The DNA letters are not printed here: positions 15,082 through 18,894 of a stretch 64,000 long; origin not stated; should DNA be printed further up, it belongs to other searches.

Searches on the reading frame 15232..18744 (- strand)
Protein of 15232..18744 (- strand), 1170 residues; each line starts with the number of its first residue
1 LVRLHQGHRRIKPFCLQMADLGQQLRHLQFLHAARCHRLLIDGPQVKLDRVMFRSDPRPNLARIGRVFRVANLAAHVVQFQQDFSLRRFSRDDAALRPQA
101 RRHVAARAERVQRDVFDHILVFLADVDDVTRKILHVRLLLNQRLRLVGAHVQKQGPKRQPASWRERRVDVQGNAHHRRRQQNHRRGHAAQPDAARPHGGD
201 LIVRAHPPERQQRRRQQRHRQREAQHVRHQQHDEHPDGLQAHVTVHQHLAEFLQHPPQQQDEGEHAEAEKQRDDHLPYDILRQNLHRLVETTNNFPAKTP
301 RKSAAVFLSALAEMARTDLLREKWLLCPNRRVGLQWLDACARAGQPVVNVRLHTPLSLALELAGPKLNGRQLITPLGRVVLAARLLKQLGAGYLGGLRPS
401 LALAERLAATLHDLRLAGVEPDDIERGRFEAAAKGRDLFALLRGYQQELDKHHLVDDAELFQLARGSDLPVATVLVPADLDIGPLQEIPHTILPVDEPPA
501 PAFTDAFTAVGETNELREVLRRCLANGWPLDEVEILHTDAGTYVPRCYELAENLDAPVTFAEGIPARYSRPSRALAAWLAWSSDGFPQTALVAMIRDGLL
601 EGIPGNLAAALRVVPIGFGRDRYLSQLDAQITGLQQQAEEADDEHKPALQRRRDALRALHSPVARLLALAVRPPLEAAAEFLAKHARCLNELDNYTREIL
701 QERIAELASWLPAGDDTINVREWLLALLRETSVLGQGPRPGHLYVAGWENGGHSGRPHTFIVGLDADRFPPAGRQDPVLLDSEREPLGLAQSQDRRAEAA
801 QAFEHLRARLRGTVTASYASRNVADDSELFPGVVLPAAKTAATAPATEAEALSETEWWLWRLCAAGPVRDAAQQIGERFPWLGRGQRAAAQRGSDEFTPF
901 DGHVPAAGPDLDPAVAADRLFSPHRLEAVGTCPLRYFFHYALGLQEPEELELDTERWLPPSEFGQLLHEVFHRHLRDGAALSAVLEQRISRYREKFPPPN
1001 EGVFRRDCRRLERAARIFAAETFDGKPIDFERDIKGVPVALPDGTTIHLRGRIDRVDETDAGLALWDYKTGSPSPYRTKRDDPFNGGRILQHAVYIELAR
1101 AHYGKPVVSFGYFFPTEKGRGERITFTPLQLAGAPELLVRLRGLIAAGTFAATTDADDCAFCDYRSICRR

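Call 49: search_protein_families(library=pfam, proteins=[window:15232-18744:-], max_evalue=0.001)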
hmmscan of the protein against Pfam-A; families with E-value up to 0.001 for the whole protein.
window:15232-18744:- (1170 aa): 1 family
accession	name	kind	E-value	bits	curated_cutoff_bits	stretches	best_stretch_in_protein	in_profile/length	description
PF12705.13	PDDEXK_1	-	1.4e-34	120.5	22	1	921-1169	2-247/247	PD-(D/E)XK nuclease superfamily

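Call 54: search_protein_families(library=padloc, proteins=[window:15232-18744:-], max_evalue=0.00001)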
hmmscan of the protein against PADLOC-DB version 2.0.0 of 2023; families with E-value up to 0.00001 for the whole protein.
window:15232-18744:- (1170 aa): 3 families
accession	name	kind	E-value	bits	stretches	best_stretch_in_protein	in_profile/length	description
PDLC01250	Cas4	-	3.8e-08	31.8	1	1045-1168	58-167/168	"CAS-I,CAS-II,CAS-III,CAS-IV,CAS-V,CAS-VI; acquisition_associated"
PDLC00943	Cas4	-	1.2e-06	26.6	1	1047-1168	66-178/180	CRISPR-associated protein Cas4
PDLC00944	Cas4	-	8.8e-06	24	0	1049-1168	66-176/177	Cas4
